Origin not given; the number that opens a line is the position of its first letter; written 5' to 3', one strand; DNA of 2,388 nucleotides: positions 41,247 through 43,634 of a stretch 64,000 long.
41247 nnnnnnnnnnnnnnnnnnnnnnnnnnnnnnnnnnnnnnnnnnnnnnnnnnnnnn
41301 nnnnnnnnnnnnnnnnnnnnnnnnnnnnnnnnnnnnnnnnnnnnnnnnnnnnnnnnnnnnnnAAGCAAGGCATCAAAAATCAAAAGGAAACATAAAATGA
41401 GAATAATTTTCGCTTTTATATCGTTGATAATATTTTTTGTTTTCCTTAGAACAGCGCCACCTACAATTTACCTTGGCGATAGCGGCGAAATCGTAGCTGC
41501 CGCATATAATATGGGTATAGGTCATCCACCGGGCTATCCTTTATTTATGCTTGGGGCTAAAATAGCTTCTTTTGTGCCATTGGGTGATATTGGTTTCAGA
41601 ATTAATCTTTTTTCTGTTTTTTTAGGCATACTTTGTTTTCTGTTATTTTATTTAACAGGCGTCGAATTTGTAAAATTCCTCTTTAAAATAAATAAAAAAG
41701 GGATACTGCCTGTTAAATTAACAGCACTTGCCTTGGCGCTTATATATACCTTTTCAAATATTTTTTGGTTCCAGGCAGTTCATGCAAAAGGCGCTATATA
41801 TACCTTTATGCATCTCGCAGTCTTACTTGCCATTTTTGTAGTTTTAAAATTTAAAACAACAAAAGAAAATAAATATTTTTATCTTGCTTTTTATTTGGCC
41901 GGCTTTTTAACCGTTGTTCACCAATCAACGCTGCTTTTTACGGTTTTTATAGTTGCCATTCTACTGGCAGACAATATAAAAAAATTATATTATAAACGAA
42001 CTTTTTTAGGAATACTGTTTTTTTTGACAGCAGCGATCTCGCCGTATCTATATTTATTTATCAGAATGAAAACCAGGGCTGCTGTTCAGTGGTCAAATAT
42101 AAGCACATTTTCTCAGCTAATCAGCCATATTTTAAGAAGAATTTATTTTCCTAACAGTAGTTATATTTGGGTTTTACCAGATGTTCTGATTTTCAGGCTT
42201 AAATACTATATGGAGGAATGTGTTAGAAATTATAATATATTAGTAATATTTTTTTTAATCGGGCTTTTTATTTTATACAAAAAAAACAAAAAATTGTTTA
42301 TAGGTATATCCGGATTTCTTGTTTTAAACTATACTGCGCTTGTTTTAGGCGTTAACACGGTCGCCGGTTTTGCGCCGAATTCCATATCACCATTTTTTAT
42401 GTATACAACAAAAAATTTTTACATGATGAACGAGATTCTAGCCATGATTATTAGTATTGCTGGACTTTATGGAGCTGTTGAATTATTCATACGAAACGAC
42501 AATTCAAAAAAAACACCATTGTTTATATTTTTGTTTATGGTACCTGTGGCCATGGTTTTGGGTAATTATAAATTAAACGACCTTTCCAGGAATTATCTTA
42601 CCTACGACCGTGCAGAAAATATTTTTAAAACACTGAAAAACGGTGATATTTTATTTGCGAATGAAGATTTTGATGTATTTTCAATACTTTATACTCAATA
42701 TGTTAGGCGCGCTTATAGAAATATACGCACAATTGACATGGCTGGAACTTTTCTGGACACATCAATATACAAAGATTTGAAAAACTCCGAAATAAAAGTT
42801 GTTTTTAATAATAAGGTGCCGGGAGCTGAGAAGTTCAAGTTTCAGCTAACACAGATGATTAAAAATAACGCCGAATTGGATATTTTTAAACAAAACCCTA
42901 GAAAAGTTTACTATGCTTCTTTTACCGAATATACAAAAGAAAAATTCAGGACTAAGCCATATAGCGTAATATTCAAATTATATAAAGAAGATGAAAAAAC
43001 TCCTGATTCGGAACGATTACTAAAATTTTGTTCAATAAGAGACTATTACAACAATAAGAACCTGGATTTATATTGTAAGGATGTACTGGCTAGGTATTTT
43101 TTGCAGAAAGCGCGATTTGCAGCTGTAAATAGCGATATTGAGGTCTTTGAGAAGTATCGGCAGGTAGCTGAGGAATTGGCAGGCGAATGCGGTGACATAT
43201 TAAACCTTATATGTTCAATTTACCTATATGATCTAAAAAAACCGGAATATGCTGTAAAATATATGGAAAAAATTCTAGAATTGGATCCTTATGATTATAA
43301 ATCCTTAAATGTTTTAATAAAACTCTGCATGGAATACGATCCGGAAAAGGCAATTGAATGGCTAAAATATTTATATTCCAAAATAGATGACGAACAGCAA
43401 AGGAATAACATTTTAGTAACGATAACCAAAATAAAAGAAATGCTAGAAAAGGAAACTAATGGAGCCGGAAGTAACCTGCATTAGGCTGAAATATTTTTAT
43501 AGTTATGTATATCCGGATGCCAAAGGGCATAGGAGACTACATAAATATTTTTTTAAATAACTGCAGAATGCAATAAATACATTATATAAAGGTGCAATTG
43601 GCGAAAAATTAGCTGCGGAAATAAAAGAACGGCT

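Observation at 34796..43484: Polyamine biosynthesis genes translationally coupled to a trio of GT-C-like membrane proteins (YfhO plus two DUF2723-TPR proteins)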

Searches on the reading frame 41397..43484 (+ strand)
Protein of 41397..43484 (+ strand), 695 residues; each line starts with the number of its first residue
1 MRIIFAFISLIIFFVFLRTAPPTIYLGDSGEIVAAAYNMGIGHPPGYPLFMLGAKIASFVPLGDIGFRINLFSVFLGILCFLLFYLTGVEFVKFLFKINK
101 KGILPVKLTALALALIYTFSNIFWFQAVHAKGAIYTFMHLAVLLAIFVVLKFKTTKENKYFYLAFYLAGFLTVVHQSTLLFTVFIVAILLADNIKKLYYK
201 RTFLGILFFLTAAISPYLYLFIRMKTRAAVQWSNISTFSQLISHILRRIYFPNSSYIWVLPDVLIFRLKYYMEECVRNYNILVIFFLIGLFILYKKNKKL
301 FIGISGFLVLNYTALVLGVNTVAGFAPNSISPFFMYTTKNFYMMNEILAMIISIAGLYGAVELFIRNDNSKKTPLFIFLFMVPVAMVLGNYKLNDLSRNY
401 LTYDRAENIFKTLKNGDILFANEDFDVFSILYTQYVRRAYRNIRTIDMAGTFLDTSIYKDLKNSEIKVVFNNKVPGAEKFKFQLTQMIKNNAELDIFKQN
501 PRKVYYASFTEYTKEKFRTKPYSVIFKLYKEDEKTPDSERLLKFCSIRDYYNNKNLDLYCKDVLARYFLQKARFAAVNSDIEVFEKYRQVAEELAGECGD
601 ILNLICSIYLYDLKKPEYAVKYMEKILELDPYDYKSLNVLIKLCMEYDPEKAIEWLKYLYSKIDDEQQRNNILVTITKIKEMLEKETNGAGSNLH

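Call 4: search_protein_families(library=pfam, proteins=[window:41397-43484:+], max_evalue=0.01)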
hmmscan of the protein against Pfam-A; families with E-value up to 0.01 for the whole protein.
window:41397-43484:+ (695 aa): 1 family
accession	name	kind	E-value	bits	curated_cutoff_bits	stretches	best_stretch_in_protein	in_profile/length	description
PF11028.14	TMEM260-like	-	2.9e-30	105.8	24.2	1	28-196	1-177/179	Protein O-mannosyl-transferase TMEM260-like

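Call 6: search_protein_families(library=ncbifam, proteins=[window:41397-43484:+], max_evalue=0.001)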
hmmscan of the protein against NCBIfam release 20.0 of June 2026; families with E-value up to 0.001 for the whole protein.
window:41397-43484:+ (695 aa): 0 families

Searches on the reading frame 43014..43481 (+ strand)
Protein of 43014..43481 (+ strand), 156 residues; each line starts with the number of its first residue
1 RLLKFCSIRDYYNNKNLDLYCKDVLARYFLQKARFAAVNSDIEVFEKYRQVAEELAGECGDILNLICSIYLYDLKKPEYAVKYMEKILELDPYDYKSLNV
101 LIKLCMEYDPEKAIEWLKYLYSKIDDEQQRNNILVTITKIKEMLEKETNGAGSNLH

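Call 84: search_protein_families(library=pfam, proteins=[window:43014-43481:+], max_evalue=10)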
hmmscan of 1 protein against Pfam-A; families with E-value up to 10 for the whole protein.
window:43014-43481:+ (156 aa): 5 families
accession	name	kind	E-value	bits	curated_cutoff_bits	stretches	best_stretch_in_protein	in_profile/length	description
PF13181.12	TPR_8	-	0.027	15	25.7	1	69-92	10-32/34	Tetratricopeptide repeat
PF07719.23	TPR_2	-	0.029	14.9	27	1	70-93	10-33/34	Tetratricopeptide repeat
PF08238.18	Sel1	-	0.033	15.2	30.7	1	107-118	18-29/36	Sel1 repeat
PF24722.1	DUF7674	-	0.062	13.8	27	1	9-88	12-93/111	Domain of unknown function (DUF7674)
PF00515.34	TPR_1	-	9.1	6.7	27.8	1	71-93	11-33/34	Tetratricopeptide repeat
